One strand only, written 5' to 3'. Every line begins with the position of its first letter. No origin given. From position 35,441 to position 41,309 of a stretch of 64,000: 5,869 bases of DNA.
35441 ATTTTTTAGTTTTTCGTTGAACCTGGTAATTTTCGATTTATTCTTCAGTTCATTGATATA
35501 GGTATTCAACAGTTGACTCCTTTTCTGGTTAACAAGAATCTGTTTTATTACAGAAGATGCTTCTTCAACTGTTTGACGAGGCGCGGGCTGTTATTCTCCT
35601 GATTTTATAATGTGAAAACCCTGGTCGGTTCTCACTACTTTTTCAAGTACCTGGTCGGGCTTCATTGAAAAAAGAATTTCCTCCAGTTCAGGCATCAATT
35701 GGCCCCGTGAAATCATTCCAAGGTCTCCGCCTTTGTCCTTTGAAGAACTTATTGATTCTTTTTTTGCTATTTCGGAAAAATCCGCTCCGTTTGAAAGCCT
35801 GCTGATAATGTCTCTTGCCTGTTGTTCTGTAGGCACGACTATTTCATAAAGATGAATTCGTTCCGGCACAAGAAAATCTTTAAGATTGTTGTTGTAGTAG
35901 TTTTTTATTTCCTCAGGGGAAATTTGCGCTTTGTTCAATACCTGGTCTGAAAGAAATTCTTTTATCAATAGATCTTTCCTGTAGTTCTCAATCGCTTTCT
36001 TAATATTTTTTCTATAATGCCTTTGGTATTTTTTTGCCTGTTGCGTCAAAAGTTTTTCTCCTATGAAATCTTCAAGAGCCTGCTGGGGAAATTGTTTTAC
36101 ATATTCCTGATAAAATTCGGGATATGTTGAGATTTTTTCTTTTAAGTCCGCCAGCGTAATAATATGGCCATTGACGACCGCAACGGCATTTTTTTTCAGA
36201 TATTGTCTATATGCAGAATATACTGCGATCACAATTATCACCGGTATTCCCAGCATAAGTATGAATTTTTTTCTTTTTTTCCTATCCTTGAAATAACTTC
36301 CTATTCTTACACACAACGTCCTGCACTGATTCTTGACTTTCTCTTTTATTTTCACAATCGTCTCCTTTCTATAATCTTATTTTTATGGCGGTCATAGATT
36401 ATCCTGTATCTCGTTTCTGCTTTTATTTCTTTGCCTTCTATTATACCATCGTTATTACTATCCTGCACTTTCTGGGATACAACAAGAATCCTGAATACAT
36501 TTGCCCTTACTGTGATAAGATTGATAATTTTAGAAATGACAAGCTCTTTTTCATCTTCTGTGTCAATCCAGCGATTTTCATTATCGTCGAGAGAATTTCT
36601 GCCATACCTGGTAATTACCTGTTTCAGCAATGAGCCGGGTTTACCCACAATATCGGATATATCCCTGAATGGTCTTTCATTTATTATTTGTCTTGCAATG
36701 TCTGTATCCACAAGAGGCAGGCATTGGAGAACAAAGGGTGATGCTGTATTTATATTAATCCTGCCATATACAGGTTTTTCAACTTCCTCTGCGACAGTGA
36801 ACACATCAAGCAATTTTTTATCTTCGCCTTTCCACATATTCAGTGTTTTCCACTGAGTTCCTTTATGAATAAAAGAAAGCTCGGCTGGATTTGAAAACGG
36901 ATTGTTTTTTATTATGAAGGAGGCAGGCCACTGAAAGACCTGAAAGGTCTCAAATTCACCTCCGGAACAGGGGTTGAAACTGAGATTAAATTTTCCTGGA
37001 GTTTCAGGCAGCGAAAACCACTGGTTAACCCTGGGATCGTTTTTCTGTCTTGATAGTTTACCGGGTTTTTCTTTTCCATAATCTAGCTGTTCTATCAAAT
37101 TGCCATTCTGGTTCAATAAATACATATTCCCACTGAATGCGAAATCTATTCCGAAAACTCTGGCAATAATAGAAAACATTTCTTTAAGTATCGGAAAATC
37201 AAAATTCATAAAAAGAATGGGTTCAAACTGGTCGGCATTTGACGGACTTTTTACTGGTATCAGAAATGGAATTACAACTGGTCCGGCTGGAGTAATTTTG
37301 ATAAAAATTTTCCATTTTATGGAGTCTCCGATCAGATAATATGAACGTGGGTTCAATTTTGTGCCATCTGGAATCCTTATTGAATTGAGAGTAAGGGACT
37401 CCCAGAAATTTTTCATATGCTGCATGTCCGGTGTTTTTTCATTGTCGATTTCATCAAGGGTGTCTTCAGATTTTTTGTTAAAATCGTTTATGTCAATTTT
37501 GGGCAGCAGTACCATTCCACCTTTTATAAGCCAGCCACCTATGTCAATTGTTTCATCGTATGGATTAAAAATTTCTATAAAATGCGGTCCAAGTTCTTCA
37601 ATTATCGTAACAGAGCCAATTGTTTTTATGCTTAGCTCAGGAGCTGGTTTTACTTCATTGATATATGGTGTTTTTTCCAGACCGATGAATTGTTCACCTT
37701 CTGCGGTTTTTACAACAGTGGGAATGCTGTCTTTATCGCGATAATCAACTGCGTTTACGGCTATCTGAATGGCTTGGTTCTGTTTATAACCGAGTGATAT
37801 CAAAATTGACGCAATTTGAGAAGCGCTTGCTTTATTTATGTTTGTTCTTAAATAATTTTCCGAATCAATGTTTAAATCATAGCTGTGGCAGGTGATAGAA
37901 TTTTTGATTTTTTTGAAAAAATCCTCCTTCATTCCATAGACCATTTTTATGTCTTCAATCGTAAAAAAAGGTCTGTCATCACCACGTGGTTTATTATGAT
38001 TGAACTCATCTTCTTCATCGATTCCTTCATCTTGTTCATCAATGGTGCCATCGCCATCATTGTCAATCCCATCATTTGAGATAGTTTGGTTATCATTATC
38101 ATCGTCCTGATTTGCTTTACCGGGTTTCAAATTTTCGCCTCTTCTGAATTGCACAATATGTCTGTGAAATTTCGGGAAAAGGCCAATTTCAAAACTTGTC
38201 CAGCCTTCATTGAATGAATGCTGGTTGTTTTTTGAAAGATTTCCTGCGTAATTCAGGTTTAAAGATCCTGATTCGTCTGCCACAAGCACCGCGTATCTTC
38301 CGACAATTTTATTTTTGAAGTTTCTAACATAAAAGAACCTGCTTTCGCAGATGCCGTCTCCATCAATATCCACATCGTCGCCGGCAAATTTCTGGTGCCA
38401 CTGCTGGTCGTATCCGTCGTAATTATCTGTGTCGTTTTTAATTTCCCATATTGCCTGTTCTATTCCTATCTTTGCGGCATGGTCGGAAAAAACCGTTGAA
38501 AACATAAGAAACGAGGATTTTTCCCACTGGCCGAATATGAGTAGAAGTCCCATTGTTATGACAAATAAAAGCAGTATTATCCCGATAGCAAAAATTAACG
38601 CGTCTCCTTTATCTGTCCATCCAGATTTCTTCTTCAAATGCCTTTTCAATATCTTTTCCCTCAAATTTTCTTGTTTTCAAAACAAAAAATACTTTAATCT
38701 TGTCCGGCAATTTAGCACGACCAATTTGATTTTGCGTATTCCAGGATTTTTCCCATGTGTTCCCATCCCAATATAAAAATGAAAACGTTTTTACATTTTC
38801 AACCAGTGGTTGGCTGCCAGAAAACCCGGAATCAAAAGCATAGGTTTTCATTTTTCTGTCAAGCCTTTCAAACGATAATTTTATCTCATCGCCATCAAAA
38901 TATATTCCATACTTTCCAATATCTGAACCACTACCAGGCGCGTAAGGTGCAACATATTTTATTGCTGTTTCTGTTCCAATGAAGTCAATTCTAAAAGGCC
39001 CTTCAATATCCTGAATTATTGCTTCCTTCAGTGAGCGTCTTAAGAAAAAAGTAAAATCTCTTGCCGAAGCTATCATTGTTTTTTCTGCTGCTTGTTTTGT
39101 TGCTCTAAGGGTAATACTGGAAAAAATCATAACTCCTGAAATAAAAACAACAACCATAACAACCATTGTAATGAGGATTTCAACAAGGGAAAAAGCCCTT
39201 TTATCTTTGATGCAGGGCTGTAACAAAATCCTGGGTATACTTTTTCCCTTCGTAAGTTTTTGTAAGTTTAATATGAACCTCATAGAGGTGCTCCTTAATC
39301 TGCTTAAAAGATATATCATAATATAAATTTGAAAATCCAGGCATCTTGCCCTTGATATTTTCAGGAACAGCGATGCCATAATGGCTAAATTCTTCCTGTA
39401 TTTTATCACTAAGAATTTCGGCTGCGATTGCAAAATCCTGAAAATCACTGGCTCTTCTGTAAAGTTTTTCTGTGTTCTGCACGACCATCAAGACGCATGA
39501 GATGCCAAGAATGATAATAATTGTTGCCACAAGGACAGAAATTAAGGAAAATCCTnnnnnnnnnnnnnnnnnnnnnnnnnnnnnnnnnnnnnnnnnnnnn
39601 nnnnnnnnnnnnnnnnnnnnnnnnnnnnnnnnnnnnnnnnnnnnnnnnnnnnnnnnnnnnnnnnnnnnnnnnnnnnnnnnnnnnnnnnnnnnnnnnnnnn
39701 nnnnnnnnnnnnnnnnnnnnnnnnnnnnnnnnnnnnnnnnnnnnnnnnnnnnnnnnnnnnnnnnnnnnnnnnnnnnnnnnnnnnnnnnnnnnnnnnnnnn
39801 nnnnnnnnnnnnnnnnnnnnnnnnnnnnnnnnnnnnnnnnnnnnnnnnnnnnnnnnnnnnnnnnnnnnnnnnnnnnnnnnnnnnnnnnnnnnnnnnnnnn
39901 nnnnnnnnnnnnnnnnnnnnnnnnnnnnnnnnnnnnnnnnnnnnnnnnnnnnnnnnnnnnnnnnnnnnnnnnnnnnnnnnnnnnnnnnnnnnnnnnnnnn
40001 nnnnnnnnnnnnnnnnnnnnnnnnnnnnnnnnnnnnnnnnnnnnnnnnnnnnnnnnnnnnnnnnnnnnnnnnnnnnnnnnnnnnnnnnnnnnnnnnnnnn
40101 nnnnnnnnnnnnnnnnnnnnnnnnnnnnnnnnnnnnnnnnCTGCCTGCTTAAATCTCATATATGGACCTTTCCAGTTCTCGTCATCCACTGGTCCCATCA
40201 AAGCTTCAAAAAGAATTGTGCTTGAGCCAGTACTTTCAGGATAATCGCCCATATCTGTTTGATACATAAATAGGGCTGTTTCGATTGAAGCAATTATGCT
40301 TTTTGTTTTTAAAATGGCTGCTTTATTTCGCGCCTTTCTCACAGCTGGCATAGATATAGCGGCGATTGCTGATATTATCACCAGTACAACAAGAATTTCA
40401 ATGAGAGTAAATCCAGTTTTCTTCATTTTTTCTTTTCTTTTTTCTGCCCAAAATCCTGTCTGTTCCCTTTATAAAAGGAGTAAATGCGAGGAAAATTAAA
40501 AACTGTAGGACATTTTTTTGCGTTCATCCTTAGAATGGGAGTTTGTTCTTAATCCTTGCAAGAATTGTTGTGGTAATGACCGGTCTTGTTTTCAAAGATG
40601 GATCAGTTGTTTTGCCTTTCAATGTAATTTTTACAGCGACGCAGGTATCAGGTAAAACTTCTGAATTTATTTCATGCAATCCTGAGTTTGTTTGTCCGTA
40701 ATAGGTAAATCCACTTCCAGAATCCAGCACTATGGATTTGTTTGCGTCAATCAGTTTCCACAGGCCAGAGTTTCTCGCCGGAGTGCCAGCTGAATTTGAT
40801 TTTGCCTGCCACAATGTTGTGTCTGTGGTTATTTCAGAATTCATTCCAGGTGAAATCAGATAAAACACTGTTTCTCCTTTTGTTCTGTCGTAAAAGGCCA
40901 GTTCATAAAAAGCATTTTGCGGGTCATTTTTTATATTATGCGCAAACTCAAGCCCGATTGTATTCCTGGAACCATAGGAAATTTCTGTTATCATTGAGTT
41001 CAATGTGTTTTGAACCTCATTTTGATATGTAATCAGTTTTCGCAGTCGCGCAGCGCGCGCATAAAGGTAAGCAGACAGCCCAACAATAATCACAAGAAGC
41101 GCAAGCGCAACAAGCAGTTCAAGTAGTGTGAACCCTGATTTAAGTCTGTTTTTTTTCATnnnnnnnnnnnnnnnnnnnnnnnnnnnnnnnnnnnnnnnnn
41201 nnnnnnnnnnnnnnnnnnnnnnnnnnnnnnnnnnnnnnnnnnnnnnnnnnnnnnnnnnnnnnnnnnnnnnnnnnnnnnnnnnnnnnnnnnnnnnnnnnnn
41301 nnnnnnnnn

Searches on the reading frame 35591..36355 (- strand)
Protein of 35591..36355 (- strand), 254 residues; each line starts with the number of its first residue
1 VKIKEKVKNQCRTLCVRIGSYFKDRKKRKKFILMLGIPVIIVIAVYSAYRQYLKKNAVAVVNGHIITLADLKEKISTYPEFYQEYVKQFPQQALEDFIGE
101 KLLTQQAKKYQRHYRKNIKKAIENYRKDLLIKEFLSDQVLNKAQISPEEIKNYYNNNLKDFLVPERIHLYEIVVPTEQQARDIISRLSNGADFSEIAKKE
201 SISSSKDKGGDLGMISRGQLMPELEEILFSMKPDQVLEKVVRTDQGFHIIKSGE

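Call 58: search_protein_families(library=pfam, proteins=[window:35591-36355:-], max_evalue=0.01)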
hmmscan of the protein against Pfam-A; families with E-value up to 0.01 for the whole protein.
window:35591-36355:- (254 aa): 6 families
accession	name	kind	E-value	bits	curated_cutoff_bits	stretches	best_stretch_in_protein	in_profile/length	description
PF00639.27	Rotamase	-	2.7e-18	67.2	21.7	1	176-251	18-94/97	PPIC-type PPIASE domain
PF13616.12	Rotamase_3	-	7e-17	62.5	22.5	1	177-251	37-111/116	PPIC-type PPIASE domain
PF13145.12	Rotamase_2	-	4.7e-16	60.1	27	1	145-251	1-104/121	PPIC-type PPIASE domain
PF13624.11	SurA_N_3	-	1.2e-07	32.2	27.2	1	25-158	6-156/162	SurA-like N-terminal domain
PF13623.11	SurA_N_2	-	1.3e-06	28.8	28.5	1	26-127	6-122/145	SurA-like N-terminal domain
PF09312.16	SurA_N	-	0.0067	17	30.8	0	57-109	4-62/118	SurA N-terminal domain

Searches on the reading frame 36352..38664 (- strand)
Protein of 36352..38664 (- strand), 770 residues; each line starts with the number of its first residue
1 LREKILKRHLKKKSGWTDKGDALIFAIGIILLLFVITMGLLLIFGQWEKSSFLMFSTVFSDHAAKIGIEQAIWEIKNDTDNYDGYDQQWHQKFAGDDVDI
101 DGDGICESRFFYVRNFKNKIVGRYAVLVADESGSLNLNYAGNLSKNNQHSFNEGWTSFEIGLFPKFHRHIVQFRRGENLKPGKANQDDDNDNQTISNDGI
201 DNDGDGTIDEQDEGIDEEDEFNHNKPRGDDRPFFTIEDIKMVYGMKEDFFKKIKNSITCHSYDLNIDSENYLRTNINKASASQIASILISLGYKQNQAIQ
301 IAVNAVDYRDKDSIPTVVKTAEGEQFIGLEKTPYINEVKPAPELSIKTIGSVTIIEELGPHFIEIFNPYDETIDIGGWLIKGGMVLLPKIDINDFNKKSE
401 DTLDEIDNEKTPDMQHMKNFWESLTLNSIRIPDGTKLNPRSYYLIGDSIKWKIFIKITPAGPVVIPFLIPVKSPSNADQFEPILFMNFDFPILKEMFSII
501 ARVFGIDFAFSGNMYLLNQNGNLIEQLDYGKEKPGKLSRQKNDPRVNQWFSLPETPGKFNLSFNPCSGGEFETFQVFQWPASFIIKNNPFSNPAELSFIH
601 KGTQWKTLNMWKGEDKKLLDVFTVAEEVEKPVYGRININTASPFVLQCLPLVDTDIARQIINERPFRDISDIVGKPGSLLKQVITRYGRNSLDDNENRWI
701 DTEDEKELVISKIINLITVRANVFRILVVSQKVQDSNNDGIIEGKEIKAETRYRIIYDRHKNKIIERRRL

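Call 17: search_protein_families(library=pfam, proteins=[window:36352-38664:-], max_evalue=0.01)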
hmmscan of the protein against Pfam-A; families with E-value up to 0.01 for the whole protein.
window:36352-38664:- (770 aa): 4 families
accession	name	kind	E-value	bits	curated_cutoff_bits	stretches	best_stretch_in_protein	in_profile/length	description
PF12836.13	HHH_3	-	1.5e-08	35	27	1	635-675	5-49/65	Helix-hairpin-helix motif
PF03934.19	T2SSK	-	2.9e-05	24.8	24.2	1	636-677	1-46/63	Type II secretion system (T2SS), protein K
PF21687.3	T2SSK_1st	-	0.00026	22.1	26.2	0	275-337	14-74/107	Type II secretion system (T2SS), protein K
PF00932.25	LTD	-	0.0014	19.4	34.3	0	347-381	22-43/109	Lamin Tail Domain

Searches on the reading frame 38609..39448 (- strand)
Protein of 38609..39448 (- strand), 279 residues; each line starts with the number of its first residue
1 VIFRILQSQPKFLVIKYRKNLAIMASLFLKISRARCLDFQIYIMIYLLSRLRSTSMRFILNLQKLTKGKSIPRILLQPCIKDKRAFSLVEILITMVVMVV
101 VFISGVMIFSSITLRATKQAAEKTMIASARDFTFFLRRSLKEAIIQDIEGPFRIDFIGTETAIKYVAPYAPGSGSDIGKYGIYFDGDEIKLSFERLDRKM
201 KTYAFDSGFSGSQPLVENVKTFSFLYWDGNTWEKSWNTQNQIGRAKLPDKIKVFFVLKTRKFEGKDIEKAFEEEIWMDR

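Call 58: search_protein_families(library=pfam, proteins=[window:38609-39448:-], max_evalue=0.01)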
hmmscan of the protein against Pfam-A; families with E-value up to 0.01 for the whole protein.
window:38609-39448:- (279 aa): 2 families
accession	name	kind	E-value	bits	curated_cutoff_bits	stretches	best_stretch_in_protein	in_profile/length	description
PF11612.13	T2SSJ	-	3.7e-05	24.5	28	1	211-258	86-131/140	Type II secretion system (T2SS), protein J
PF07963.17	N_methyl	-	0.0016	18.3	21.2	1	81-103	2-24/27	Prokaryotic N-terminal methylation motif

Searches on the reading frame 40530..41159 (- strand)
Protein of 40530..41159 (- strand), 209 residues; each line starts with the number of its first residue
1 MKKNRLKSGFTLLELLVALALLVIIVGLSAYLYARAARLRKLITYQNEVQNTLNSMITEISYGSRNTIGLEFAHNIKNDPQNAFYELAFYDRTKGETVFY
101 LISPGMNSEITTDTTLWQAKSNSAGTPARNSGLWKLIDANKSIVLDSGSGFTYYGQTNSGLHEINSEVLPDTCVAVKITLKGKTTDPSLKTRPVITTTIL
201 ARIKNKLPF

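Call 58: search_protein_families(library=pfam, proteins=[window:40530-41159:-], max_evalue=0.01)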
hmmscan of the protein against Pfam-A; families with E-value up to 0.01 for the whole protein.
window:40530-41159:- (209 aa): 2 families
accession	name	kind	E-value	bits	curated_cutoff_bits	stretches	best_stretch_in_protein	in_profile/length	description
PF07963.17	N_methyl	-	9.5e-07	28.6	21.2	1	5-28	2-25/27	Prokaryotic N-terminal methylation motif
PF09548.15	Spore_III_AB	-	0.0081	16.6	32.5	1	20-66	4-50/170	Stage III sporulation protein AB (spore_III_AB)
